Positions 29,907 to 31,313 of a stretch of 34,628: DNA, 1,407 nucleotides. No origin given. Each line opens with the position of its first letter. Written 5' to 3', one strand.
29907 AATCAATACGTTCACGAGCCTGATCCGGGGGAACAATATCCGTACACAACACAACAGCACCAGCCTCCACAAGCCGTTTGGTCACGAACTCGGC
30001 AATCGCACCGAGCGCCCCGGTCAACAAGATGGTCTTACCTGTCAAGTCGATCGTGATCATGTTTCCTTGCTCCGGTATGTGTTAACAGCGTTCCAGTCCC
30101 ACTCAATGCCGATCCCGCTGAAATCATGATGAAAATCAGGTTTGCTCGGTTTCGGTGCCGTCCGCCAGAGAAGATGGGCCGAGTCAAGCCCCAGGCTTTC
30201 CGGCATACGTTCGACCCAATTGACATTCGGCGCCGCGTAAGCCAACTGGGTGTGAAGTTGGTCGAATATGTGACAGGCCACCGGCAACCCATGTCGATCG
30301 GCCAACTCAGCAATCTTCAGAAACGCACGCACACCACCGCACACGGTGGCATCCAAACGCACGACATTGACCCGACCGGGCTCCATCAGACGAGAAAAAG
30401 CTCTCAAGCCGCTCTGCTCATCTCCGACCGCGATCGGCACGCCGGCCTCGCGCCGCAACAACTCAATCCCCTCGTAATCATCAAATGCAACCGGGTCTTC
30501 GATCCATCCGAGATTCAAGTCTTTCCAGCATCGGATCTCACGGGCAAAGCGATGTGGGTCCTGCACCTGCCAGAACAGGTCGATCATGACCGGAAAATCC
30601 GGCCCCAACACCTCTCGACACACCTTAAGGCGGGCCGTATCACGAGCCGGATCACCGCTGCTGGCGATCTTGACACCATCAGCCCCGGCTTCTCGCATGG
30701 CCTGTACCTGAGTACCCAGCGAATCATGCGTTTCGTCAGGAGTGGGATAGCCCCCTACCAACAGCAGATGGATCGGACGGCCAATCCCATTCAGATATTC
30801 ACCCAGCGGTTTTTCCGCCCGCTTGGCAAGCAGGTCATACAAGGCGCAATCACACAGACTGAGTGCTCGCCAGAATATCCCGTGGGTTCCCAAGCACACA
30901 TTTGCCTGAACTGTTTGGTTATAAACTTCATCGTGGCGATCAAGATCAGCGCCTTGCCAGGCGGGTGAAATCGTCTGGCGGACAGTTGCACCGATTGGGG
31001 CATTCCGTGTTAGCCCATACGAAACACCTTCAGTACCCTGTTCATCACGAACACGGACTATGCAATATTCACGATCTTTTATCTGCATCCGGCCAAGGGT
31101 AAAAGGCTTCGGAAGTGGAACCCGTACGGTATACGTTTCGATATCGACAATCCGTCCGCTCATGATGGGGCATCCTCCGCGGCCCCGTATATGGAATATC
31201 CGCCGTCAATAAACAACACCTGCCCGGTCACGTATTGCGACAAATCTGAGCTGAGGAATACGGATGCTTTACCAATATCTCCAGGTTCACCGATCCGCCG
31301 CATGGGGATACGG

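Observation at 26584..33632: Eight-gene operon headed by its own GntR/FadR regulator: variant non-phosphorylative sugar-acid pathway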

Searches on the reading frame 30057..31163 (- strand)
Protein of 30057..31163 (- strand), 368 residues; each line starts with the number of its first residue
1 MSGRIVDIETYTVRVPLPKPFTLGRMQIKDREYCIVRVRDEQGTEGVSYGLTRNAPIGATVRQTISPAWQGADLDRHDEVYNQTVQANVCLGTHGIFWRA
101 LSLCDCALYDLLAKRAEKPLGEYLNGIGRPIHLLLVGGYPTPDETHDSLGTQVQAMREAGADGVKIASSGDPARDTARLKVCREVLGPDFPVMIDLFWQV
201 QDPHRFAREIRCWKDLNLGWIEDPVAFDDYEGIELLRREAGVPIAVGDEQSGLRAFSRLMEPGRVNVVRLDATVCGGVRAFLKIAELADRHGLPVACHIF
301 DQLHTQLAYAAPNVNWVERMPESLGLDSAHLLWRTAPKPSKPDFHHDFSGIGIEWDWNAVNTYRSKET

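Call 5: search_protein_families(library=pfam, proteins=[window:30057-31163:-], max_evalue=0.01)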
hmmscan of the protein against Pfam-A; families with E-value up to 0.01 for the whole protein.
window:30057-31163:- (368 aa): 2 families
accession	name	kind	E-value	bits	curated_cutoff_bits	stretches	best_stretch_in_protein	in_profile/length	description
PF13378.12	MR_MLE_C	-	9.1e-38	130.6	29.4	1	151-358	4-218/219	Enolase C-terminal domain-like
PF02746.21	MR_MLE_N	-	2.6e-08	34.5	22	1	8-122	2-114/117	Mandelate racemase / muconate lactonizing enzyme, N-terminal domain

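Call 6: search_protein_families(library=ncbifam, proteins=[window:30057-31163:-], max_evalue=0.01)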
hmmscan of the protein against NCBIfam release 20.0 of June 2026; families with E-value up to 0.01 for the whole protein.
window:30057-31163:- (368 aa): 13 families
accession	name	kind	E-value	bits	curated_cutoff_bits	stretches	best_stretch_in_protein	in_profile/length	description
NF047820.1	TalGalacDh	equivalog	2.8e-40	138.4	500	1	9-319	8-325/371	L-talarate/galactarate dehydratase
NF011968.0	PRK15440.1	equivalog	1.8e-26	92.9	393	1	34-298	60-319/395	L-rhamnonate dehydratase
NF040866.1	AraD_Arch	equivalog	4.8e-24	85.1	650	1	45-299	50-302/372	arabinonate dehydratase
NF043051.1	ManoateDhtManD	equivalog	8.8e-19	67.6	550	2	179-303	195-318/403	D-mannonate dehydratase ManD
NF011654.0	PRK15072.1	subfamily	1.1e-16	60.7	430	2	180-301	197-317/404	D-galactonate dehydratase family protein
NF010624.0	PRK14017.1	equivalog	3.6e-16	59.2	311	1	33-299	15-286/382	galactonate dehydratase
NF040790.2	glucon_galact_dh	equivalog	3.3e-13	49.2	750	1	35-298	27-299/390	bifunctional D-gluconate/D-galactonate dehydratase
TIGR02534.1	mucon_cyclo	subfamily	4.7e-11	42.4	334.95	1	5-294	1-291/368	muconate/chloromuconate family cycloisomerase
TIGR01928.1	menC_lowGC_arch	equivalog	1.1e-10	41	200.65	1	11-297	1-280/325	o-succinylbenzoate synthase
NF002782.0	PRK02901.1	equivalog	2.5e-07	30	288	1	162-307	106-246/328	o-succinylbenzoate synthase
NF043002.1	HProlDhtase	equivalog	4e-07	29.2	500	1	101-295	102-289/366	cis-3-hydroxy-L-proline dehydratase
NF042940.1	racemase_DgcA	equivalog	8.7e-05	21.9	400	1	11-295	4-266/323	N-acetyl-D-Glu racemase DgcA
TIGR01927.1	menC_gam_Gplu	equivalog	0.00016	21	130.55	1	169-294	134-259/307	o-succinylbenzoate synthase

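Call 9: search_solved_structures(query=window:30057-31163:-, max_evalue=1e-10)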
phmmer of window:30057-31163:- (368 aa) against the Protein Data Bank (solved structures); distinct sequences matched with E-value up to 1e-10: 67 (the best 60 are shown).
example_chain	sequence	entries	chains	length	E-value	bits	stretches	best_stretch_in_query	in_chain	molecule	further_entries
2pp3_A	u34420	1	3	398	2.8e-33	118.9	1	28-320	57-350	L-talarate/galactarate dehydratase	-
2pp0_A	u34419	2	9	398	9.8e-33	117.1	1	28-320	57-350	L-talarate/Galactarate Dehydratase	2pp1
5xd7_A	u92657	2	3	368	1.2e-32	116.8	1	4-363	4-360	3,6-anhydro-alpha-L-galactonate cycloisomerase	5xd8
5xd9_A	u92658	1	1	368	1.1e-31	113.6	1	4-363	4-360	3,6-anhydro-alpha-L-galactonate cycloisomerase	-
2og9_A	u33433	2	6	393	3.8e-29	105.3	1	40-320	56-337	Mandelate racemase/muconate lactonizing enzyme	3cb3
3tj4_A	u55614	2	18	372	1.3e-25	93.7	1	51-321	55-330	Mandelate racemase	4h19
3toy_A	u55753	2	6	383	2.4e-25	92.8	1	15-320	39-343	Mandelate racemase/muconate lactonizing enzyme family protein | Mandelate racemase/muconate lactonizing enzyme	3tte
5olc_A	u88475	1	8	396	4e-25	92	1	4-300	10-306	Galactonate dehydratase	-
2ovl_A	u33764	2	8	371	5.2e-25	91.7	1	8-318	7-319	Putative racemase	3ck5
3msy_A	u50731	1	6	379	1e-23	87.4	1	2-364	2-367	Mandelate racemase/muconate lactonizing enzyme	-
4h83_A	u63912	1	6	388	2.2e-23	86.3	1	5-364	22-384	Mandelate racemase/muconate lactonizing enzyme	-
3no1_A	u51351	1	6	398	2.3e-23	86.3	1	5-364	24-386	Mandelate racemase/muconate lactonizing enzyme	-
1mdr_A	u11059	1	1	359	4e-23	85.4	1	88-324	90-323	MANDELATE RACEMASE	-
1mns_A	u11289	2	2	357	4.2e-23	85.4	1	88-324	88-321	MANDELATE RACEMASE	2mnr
1mdl_A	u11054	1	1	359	4.8e-23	85.2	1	88-324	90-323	MANDELATE RACEMASE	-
2hne_A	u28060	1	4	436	3e-13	53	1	152-298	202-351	L-fuconate dehydratase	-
1yey_A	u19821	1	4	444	3e-13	52.9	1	152-298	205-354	L-fuconate dehydratase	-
2hxt_A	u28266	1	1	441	3e-13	52.9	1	152-298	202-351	L-fuconate dehydratase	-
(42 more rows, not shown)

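Call 46: search_solved_structures(query=window:30057-31163:-, max_evalue=1e-30, show_alignments=3)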
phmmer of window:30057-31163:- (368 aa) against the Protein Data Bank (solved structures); distinct sequences matched with E-value up to 1e-30: 4.
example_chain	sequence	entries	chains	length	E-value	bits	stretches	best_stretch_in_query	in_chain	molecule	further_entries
2pp3_A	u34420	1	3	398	2.8e-33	118.9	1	28-320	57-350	L-talarate/galactarate dehydratase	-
2pp0_A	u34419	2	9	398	9.8e-33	117.1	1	28-320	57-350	L-talarate/Galactarate Dehydratase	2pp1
5xd7_A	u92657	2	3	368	1.2e-32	116.8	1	4-363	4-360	3,6-anhydro-alpha-L-galactonate cycloisomerase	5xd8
5xd9_A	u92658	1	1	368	1.1e-31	113.6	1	4-363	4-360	3,6-anhydro-alpha-L-galactonate cycloisomerase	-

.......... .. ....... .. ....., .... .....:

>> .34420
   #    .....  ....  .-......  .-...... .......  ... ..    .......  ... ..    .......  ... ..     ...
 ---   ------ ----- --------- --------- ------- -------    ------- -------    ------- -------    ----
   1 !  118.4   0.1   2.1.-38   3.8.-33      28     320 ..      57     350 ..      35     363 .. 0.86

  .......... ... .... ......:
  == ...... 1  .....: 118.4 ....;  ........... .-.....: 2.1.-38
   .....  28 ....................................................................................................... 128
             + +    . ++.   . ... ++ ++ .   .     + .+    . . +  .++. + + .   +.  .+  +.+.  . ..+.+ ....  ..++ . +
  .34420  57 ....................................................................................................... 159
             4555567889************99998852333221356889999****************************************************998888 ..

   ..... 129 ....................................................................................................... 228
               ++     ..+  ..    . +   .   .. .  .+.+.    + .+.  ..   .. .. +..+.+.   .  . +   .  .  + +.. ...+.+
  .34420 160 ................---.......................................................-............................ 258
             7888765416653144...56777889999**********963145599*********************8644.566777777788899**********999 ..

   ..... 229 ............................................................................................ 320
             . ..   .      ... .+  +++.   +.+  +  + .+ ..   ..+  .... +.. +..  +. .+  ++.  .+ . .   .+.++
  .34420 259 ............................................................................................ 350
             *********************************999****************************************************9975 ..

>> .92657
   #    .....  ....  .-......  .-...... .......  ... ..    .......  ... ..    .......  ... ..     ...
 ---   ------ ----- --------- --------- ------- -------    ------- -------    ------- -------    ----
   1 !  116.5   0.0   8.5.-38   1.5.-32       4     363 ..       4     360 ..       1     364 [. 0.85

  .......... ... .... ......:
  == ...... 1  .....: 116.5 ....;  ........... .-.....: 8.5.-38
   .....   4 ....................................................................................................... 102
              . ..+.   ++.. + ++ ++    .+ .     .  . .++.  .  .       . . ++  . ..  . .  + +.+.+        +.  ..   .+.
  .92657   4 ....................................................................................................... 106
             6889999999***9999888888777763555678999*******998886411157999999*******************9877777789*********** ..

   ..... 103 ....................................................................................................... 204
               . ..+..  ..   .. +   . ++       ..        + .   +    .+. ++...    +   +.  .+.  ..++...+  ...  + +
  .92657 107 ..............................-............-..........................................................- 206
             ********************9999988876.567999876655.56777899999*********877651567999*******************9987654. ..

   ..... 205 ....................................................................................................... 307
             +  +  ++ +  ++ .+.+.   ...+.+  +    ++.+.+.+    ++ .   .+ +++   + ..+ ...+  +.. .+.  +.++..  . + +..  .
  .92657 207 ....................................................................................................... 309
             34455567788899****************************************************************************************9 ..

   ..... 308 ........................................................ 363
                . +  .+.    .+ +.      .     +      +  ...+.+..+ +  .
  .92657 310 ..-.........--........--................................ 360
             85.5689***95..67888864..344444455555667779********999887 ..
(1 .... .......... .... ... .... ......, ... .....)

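Call 71: find_homologous_proteins(query=window:30057-31163:-, max_evalue=1e-40)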
Query window:30057-31163:- (368 aa): 105 proteins with E <= 1e-40 among 3525 candidates.
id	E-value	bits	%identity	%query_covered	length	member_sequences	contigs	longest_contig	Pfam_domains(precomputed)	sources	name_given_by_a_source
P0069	8.6e-178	609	100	71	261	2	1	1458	PF13378.13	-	-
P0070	4.1e-153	528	61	99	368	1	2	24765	PF13378.13,PF02746.22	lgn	-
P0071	2.6e-144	499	60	100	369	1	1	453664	PF13378.13,PF02746.22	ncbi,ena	-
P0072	1.4e-139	484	59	99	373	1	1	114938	PF13378.13,PF02746.22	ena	-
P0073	4.7e-122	426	43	92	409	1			PF13378.13,PF02746.22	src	-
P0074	1.2e-121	425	55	99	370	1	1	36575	PF13378.13,PF02746.22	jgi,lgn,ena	-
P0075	9.3e-121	422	53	99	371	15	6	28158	PF13378.13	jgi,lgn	-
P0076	5.2e-118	413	52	99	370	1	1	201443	PF13378.13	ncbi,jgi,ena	-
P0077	5.5e-118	413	51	99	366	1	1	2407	PF13378.13,PF02746.22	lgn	-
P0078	8.4e-118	412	51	98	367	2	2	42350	PF13378.13,PF02746.22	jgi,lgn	-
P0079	7.7e-117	409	51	99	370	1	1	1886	PF13378.13,PF02746.22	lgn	-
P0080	1.0e-114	402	50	98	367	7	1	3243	PF13378.13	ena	-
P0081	2.4e-114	401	49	98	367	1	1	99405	PF13378.13,PF02746.22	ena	-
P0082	1.5e-113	398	51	98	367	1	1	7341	PF13378.13,PF02746.22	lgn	-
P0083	1.5e-113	398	49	99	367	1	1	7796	PF13378.13,PF02746.22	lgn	-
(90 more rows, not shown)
